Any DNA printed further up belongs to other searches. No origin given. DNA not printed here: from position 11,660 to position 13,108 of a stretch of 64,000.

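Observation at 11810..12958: Enolase-superfamily (MR/MLE) enzyme as first gene of the betaine operon hints at a proline-betaine or hydroxyproline-betaine type substrate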

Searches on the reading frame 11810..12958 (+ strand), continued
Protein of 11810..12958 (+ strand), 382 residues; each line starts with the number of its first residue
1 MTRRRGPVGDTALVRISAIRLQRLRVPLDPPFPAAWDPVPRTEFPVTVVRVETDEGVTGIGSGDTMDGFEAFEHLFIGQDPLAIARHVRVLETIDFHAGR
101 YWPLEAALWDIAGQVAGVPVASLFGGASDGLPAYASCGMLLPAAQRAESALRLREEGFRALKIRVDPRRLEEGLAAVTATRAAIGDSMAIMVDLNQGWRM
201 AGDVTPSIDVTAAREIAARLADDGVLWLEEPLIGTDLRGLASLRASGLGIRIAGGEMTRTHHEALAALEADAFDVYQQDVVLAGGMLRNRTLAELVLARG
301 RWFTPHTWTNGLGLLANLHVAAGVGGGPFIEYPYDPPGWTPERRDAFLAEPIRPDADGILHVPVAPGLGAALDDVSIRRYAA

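Call 34: find_encoding_contigs(protein=P0161, flank=10000, max_places=1)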
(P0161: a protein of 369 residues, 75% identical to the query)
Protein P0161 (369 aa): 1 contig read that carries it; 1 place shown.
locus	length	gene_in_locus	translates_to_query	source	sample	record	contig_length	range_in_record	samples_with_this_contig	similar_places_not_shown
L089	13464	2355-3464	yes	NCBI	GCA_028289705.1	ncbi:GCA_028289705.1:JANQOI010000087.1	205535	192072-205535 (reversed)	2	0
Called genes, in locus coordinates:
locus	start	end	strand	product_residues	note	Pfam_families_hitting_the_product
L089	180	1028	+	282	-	PF00583:Acetyltransf_1, PF18014:Acetyltransf_18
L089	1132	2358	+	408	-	PF00465:Fe-ADH, PF13685:Fe-ADH_2, PF25137:ADH_Fe_C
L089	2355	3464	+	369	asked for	PF13378:MR_MLE_C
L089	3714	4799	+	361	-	PF12860:PAS_7, PF00990:GGDEF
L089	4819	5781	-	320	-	PF12895:ANAPC3 (faint), PF13428:TPR_14 (faint), PF13432:TPR_16 (weak), PF23914:TPR_CcmH_CycH (faint), PF00515:TPR_1 (faint), PF07719:TPR_2 (faint), PF13181:TPR_8 (faint), PF13414:TPR_11 (faint), +3 more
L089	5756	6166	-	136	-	-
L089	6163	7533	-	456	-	PF14559:TPR_19 (faint), PF13191:AAA_16 (faint), PF00004:AAA, PF17862:AAA_lid_3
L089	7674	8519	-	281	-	PF02311:AraC_binding, PF12833:HTH_18, PF00165:HTH_AraC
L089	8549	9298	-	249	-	PF00106:adh_short, PF08659:KR, PF13561:adh_short_C2, PF23441:SDR (weak)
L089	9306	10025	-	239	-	PF01411:tRNA-synt_2c, PF07973:tRNA_SAD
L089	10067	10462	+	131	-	-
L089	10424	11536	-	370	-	PF01381:HTH_3, PF13560:HTH_31 (faint), PF06114:Peptidase_M78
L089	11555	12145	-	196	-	-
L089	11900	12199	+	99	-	-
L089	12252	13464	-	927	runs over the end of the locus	PF00111:Fer2 (weak), PF13510:Fer2_4, PF12838:Fer4_7, PF13183:Fer4_8 (weak), PF13187:Fer4_9 (weak), PF04879:Molybdop_Fe4S4, PF00384:Molybdopterin, PF01568:Molydop_binding, +2 more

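Call 35: find_encoding_contigs(protein=P0145, flank=10000, max_places=1)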
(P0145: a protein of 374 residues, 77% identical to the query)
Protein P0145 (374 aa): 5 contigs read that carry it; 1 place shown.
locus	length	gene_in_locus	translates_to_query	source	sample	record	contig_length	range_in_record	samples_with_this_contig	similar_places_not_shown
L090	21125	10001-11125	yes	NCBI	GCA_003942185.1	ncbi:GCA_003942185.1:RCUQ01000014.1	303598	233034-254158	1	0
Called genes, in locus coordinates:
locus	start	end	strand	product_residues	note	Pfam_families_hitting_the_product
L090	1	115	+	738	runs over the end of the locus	PF17764:PriA_3primeBD, PF04851:ResIII, PF00270:DEAD, PF00271:Helicase_C (faint), PF18319:Zn_ribbon_PriA, PF18074:PriA_C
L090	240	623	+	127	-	PF14248:DUF4345 (faint)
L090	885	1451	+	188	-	PF00213:OSCP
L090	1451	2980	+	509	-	PF02874:ATP-synt_ab_N, PF00006:ATP-synt_ab, PF00306:ATP-synt_ab_C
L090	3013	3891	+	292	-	PF00231:ATP-synt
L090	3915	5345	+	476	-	PF02874:ATP-synt_ab_N, PF00006:ATP-synt_ab, PF22919:ATP-synt_VA_C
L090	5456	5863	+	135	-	PF02823:ATP-synt_DE_N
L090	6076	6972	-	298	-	PF00126:HTH_1, PF03466:LysR_substrate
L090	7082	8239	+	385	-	PF00465:Fe-ADH, PF13685:Fe-ADH_2, PF25137:ADH_Fe_C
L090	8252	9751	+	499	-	PF00171:Aldedh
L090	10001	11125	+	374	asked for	PF13378:MR_MLE_C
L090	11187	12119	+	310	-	PF00056:Ldh_1_N, PF02866:Ldh_1_C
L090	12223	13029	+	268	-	PF12974:Phosphonate-bd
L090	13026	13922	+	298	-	PF00126:HTH_1, PF03466:LysR_substrate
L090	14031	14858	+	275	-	PF02634:FdhD-NarQ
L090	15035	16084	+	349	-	PF00248:Aldo_ket_red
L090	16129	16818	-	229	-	PF00015:MCPsignal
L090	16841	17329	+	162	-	-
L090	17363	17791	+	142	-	-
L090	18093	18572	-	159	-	PF01584:CheW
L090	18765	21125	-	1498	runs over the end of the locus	PF27051:TamB_N (weak), PF04357:TamB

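Call 36: find_encoding_contigs(protein=P0206, flank=10000, max_places=1)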
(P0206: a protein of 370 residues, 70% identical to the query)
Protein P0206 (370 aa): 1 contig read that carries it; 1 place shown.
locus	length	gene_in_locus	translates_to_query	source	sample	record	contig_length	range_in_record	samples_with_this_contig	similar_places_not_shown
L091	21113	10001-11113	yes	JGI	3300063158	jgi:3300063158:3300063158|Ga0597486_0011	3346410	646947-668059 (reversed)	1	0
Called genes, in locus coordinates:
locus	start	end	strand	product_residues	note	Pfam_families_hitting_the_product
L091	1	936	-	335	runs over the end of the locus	PF00356:LacI, PF00532:Peripla_BP_1, PF13407:Peripla_BP_4, PF13377:Peripla_BP_3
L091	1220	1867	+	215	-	PF02798:GST_N, PF13409:GST_N_2, PF13417:GST_N_3, PF13410:GST_C_2 (weak)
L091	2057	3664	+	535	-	PF02541:Ppx-GppA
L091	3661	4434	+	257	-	PF01728:FtsJ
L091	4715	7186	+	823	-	PF00890:FAD_binding_2 (faint), PF01266:DAO, PF07992:Pyr_redox_2 (faint), PF13450:NAD_binding_8 (weak), PF16350:FAO_M, PF01571:GCV_T, PF08669:GCV_T_C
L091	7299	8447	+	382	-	PF00465:Fe-ADH, PF13685:Fe-ADH_2, PF25137:ADH_Fe_C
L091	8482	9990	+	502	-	PF00171:Aldedh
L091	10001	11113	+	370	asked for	PF02746:MR_MLE_N (faint), PF13378:MR_MLE_C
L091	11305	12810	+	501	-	PF00478:IMPDH, PF00571:CBS, PF03060:NMO, PF00977:His_biosynth (faint), PF01070:FMN_dh (weak)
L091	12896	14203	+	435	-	PF22458:RsmF-B_ferredox (weak), PF01189:Methyltr_RsmB-F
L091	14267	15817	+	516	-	PF00117:GATase, PF02540:NAD_synthase (weak), PF03054:tRNA_Me_trans (faint), PF00958:GMP_synt_C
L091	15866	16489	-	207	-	PF00551:Formyl_trans_N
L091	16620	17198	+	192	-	PF02698:DUF218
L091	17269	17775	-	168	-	-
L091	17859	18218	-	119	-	PF01329:Pterin_4a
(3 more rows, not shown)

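Call 37: find_encoding_contigs(protein=P0218, flank=10000, max_places=1)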
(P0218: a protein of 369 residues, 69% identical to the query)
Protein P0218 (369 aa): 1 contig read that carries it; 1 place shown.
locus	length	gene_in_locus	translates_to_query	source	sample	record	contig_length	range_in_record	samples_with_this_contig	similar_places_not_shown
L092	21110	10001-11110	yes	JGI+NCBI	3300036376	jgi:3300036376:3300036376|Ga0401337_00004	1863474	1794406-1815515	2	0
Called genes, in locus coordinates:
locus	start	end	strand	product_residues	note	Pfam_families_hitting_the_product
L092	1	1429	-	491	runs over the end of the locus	PF00015:MCPsignal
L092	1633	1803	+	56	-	-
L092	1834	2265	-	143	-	PF04828:GFA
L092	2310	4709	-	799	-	PF01266:DAO, PF16350:FAO_M, PF01571:GCV_T, PF08669:GCV_T_C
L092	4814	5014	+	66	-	PF07927:HicA_toxin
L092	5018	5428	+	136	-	PF15919:HicB_lk_antitox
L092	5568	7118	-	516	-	PF06253:MTTB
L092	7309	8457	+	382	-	PF00465:Fe-ADH, PF13685:Fe-ADH_2, PF25137:ADH_Fe_C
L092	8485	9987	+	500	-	PF00171:Aldedh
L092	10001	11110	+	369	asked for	PF02746:MR_MLE_N (weak), PF13378:MR_MLE_C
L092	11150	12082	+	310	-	PF00126:HTH_1, PF03466:LysR_substrate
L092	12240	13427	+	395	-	PF07690:MFS_1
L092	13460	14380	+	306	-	PF00892:EamA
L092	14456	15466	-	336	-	-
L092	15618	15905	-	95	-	PF13308:YARHG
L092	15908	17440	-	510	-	PF01039:Carboxyl_trans, PF03255:ACCA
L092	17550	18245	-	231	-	PF03567:Sulfotransfer_2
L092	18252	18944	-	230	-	PF03567:Sulfotransfer_2 (weak)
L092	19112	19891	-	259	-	PF03567:Sulfotransfer_2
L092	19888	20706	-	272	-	PF07542:ATP12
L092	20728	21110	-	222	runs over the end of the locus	PF00702:Hydrolase, PF12710:HAD, PF13419:HAD_2, PF13242:Hydrolase_like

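Call 47: search_protein_families(library=ncbifam, proteins=[L092:7309-8457:+, L092:8485-9987:+, L088:9504-10001:+, L088:8471-9466:+, L090:11187-12119:+, L086:5487-6974:+, L086:4168-5070:+, L086:8785-9972:+], max_evalue=1e-10)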
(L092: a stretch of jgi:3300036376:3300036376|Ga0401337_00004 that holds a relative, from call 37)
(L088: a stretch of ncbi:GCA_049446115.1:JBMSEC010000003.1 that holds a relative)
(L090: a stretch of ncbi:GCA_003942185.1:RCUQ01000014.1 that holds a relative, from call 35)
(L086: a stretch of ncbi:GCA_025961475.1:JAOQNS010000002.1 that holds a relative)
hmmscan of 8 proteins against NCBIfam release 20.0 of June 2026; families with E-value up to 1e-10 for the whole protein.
L092:7309-8457:+ (382 aa): 13 families
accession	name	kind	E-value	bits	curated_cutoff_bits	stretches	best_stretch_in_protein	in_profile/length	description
NF041833.1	Fe_ADH_ErcA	equivalog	3.3e-54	184.5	550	1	10-348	9-351/382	alcohol dehydrogenase-like regulatory protein ErcA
NF050025.1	SulfAcetaldRedSarD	equivalog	1e-53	182.6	700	1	9-309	8-306/385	sulfoacetaldehyde reductase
NF053866.1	CholDhdGbsBBac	equivalog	9.7e-53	179.2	550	1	11-313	17-320/392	choline dehydrogenase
NF058672.1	4HyButDHCUPNE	equivalog_domain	2.2e-50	171.9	500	1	36-348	32-347/378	4-hydroxybutyrate dehydrogenase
NF010378.0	PRK13805.1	equivalog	1.1e-43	149.2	951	1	26-302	475-764/872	bifunctional acetaldehyde-CoA/alcohol dehydrogenase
TIGR02638.1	lactal_redase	equivalog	2.7e-43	148.2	523.15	1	15-315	13-312/379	lactaldehyde reductase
TIGR03405.1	Phn_Fe-ADH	equivalog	6.7e-41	140.2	423.7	1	27-350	17-340/355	iron-containing alcohol dehydrogenase PsrA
NF007911.0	PRK10624.1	equivalog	2.2e-38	132.2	537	1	16-312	15-309/382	lactaldehyde reductase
NF011998.0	PRK15454.1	equivalog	6.3e-38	130.5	556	1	9-343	26-359/395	ethanolamine utilization ethanol dehydrogenase EutG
NF007363.0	PRK09860.1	equivalog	1.3e-33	116.7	581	1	35-312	33-310/383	L-threonine dehydrogenase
TIGR04266.1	NDMA_methanol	equivalog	9.9e-27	93.8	625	1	9-313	16-322/420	NDMA-dependent methanol dehydrogenase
NF041822.1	daptide_DH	equivalog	1.9e-18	66.5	300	1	36-249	3-225/363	daptide-type RiPP biosynthesis dehydogenase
NF011717.0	PRK15138.1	equivalog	3.9e-16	59.1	645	1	30-290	26-292/387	alcohol dehydrogenase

L092:8485-9987:+ (500 aa): 39 families (the best 25 are shown)
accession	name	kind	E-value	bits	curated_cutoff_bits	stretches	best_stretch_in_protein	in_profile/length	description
NF007352.0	PRK09847.1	equivalog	3.6e-173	576.6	850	1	10-497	8-491/495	aldehyde dehydrogenase PuuC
TIGR01804.1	BADH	equivalog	8.8e-147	489.3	668.6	1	25-493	1-467/467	betaine-aldehyde dehydrogenase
NF045736.1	PaDhStyDRhodo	equivalog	9.1e-147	489.4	800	1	24-482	5-462/479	phenylacetaldehyde dehydrogenase StyD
NF045735.1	PaDhStyDPseudo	equivalog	6.7e-145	483.4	850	1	23-498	4-482/483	phenylacetaldehyde dehydrogenase StyD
TIGR02299.1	HpaE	equivalog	2.4e-141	471.7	638.35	1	25-495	4-474/488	5-carboxymethyl-2-hydroxymuconate semialdehyde dehydrogenase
NF009725.0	PRK13252.1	equivalog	3e-141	471.2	593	1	22-497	7-479/488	betaine-aldehyde dehydrogenase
NF010000.0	PRK13473.1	subfamily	4.2e-134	447.8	615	1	24-497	5-472/475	aminobutyraldehyde dehydrogenase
NF050026.1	AcaldDHExaC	equivalog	3.7e-127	425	900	1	24-499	18-495/503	acetaldehyde dehydrogenase ExaC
TIGR03216.1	OH_muco_semi_DH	equivalog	9e-121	403.8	693.25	1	23-496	2-478/481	2-hydroxymuconic semialdehyde dehydrogenase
NF006916.0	PRK09407.1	equivalog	6e-108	361.7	521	1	31-498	28-493/526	succinic semialdehyde dehydrogenase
TIGR01780.1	SSADH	subfamily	2.4e-107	359.6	646.35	1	43-493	3-448/448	succinate-semialdehyde dehydrogenase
NF052305.1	DioxValDhHalo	equivalog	1.5e-105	353.8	750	1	23-499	6-483/483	2,5-dioxovalerate dehydrogenase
TIGR03374.1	ABALDH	equivalog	1.9e-102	343.5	909.3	1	33-492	12-466/472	aminobutyraldehyde dehydrogenase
NF042993.1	AlphKGSA_gudD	equivalog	4.2e-99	332.5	770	1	24-496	6-479/481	alpha-ketoglutaric semialdehyde dehydrogenase GucD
NF007497.0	PRK10090.1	equivalog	2e-98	330.3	500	1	22-499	7-479/480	aldehyde dehydrogenase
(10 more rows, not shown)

L088:9504-10001:+ (165 aa): 2 families
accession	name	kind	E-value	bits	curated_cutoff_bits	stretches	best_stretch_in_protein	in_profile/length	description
TIGR03126.1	one_C_fae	equivalog_domain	2.5e-32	112.2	118.05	1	1-140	1-141/160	formaldehyde-activating enzyme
NF009833.0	PRK13307.1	equivalog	3.6e-25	88.7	274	1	1-147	2-148/392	bifunctional 5,6,7,8-tetrahydromethanopterin hydro-lyase/3-hexulose-6-phosphate synthase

L088:8471-9466:+ (331 aa): 6 families
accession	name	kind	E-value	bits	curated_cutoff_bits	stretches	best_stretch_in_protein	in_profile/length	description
NF049922.1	MethglyxlRedYdjG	equivalog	4.9e-41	140.8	550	1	1-303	1-314/326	NADH-dependent methylglyoxal reductase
NF007388.0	PRK09912.1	subfamily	1.2e-36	126.3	448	1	1-293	13-314/346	L-glyceraldehyde 3-phosphate reductase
TIGR01293.1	Kv_beta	subfamily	3.1e-34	118.5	365.4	1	1-296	1-303/319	voltage-dependent potassium channel subunit beta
NF007912.0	PRK10625.1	equivalog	1.2e-32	113.7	415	1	1-303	1-331/346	NADP(H)-dependent aldo-keto reductase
NF007695.0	PRK10376.1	subfamily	3e-22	79.1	280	1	9-215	13-216/290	oxidoreductase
NF008377.0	PRK11172.1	equivalog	2.3e-15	56.5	327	1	34-218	14-185/267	2,5-didehydrogluconate reductase DkgB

L090:11187-12119:+ (310 aa): 6 families
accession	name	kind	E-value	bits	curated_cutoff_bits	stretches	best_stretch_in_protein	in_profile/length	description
TIGR01771.1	L-LDH-NAD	equivalog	7.7e-100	334.1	303.55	1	5-303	1-299/299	L-lactate dehydrogenase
NF000824.0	PRK00066.1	subfamily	1.1e-95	320.6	339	1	2-307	8-313/316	L-lactate dehydrogenase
NF004863.0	PRK06223.1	subfamily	6.4e-68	229.2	283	1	1-308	4-307/313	malate dehydrogenase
NF041314.1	Malate_DH_Halo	equivalog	7.2e-56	189.6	550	1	2-306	3-301/304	malate dehydrogenase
TIGR01763.1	MalateDH_bact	equivalog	6e-52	176.7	351.85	1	1-306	2-303/305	malate dehydrogenase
TIGR01772.1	MDH_euk_gproteo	equivalog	3.1e-18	66.1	273.05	1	2-303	1-302/313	malate dehydrogenase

L086:5487-6974:+ (495 aa): 19 families
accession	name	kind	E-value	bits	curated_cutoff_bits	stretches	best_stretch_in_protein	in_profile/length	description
NF005716.0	PRK07531.1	equivalog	3.9e-256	850.5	592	1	2-492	2-493/495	carnitine 3-dehydrogenase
NF005471.0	PRK07066.1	equivalog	2.9e-110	368.3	414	1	4-310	7-312/321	L-carnitine dehydrogenase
NF004783.0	PRK06129.1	equivalog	8e-69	232.4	347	1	5-307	3-308/315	3-hydroxyacyl-CoA dehydrogenase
NF042925.1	FHMPC_DH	equivalog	2.1e-43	148.8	500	1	6-238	2-235/304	5-formyl-3-hydroxy-2-methylpyridine 4-carboxylate 5-dehydrogenase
NF006125.0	PRK08269.1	equivalog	8.4e-40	136.8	427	1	4-234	5-247/334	3-hydroxybutyryl-CoA dehydrogenase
NF006722.0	PRK09260.1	equivalog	1.1e-34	120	429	1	4-223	2-224/289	3-hydroxyacyl-CoA dehydrogenase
NF006143.0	PRK08293.1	equivalog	3.5e-30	105.3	312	1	4-232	4-234/291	3-hydroxyacyl-CoA dehydrogenase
NF006124.0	PRK08268.1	subfamily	8.4e-30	104.2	508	1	3-231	6-233/507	3-hydroxyacyl-CoA dehydrogenase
NF004474.0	PRK05808.1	subfamily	6.5e-27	94.5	408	1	4-221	3-222/283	3-hydroxybutyryl-CoA dehydrogenase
NF004699.0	PRK06035.1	equivalog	4.8e-25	88.3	500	1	4-237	3-238/294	3-hydroxyacyl-CoA dehydrogenase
NF008727.0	PRK11730.1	equivalog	2e-23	82.6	870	1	3-222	312-532/717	fatty acid oxidation complex subunit alpha FadB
NF005715.0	PRK07530.1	equivalog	2.6e-22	79.5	420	1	2-221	2-223/292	3-hydroxybutyryl-CoA dehydrogenase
TIGR02279.1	PaaC-3OHAcCoADH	equivalog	9.3e-21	74.2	669.4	1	3-229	4-232/503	3-hydroxyacyl-CoA dehydrogenase PaaH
TIGR02437.1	FadB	equivalog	1.4e-19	70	933.55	1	4-223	313-533/714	fatty acid oxidation complex subunit alpha FadB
NF005875.0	PRK07819.1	subfamily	1.5e-19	70.5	319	1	3-222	4-227/287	3-hydroxybutyryl-CoA dehydrogenase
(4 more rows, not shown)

L086:4168-5070:+ (300 aa): 4 families
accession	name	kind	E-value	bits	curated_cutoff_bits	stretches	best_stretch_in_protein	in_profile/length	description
NF052387.1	Lys_ferment_KCE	equivalog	5.3e-72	242.4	382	1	9-297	2-267/267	3-keto-5-aminohexanoate cleavage enzyme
NF053538.1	DixhxACActTsKce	equivalog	1.8e-60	204.6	430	2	144-297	144-302/310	3,5-dioxohexanoate:acetyl-CoA acetone transferase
NF053568.1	3OXCoAcCUPNH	equivalog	7.5e-50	169.7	350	2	118-298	92-273/274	3-oxoadipate:acetyl-CoA acetyltransferase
NF052389.1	Lys_KAL_CLE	exception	6.7e-48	163.5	725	1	7-297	169-436/440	bifunctional 3-aminobutyryl-CoA ammonia lyase/3-keto-5-aminohexanoate cleavage enzyme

L086:8785-9972:+ (395 aa): 14 families
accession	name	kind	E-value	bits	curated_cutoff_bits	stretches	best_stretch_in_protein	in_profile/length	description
NF041833.1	Fe_ADH_ErcA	equivalog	4.6e-57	193.9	550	1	20-327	8-311/382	alcohol dehydrogenase-like regulatory protein ErcA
NF053866.1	CholDhdGbsBBac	equivalog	4.9e-48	163.7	550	1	23-327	18-321/392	choline dehydrogenase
NF050025.1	SulfAcetaldRedSarD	equivalog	7.5e-48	163.3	700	1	22-308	10-292/385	sulfoacetaldehyde reductase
TIGR02638.1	lactal_redase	equivalog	8.2e-46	156.5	523.15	1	25-325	12-310/379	lactaldehyde reductase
NF007911.0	PRK10624.1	equivalog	1.7e-44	152.3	537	1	25-325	13-309/382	lactaldehyde reductase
NF058672.1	4HyButDHCUPNE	equivalog_domain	1.9e-44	152.4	500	1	23-347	10-335/378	4-hydroxybutyrate dehydrogenase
TIGR03405.1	Phn_Fe-ADH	equivalog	5.5e-42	143.8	423.7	1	68-347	45-326/355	iron-containing alcohol dehydrogenase PsrA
NF011998.0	PRK15454.1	equivalog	1.4e-39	135.9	556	1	24-349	31-354/395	ethanolamine utilization ethanol dehydrogenase EutG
NF010378.0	PRK13805.1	equivalog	2.1e-39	135.1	951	1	46-311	482-761/872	bifunctional acetaldehyde-CoA/alcohol dehydrogenase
TIGR04266.1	NDMA_methanol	equivalog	3.6e-26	91.9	625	1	70-327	61-323/420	NDMA-dependent methanol dehydrogenase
NF041822.1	daptide_DH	equivalog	9.7e-26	90.5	300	1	49-243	3-202/363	daptide-type RiPP biosynthesis dehydogenase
NF007363.0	PRK09860.1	equivalog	1e-25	90.7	581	1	38-325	23-310/383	L-threonine dehydrogenase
NF011717.0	PRK15138.1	equivalog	2.2e-14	53.3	645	1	60-303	44-292/387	alcohol dehydrogenase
NF006941.0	PRK09423.1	subfamily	3.6e-13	49.1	336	0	24-126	12-107/367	glycerol dehydrogenase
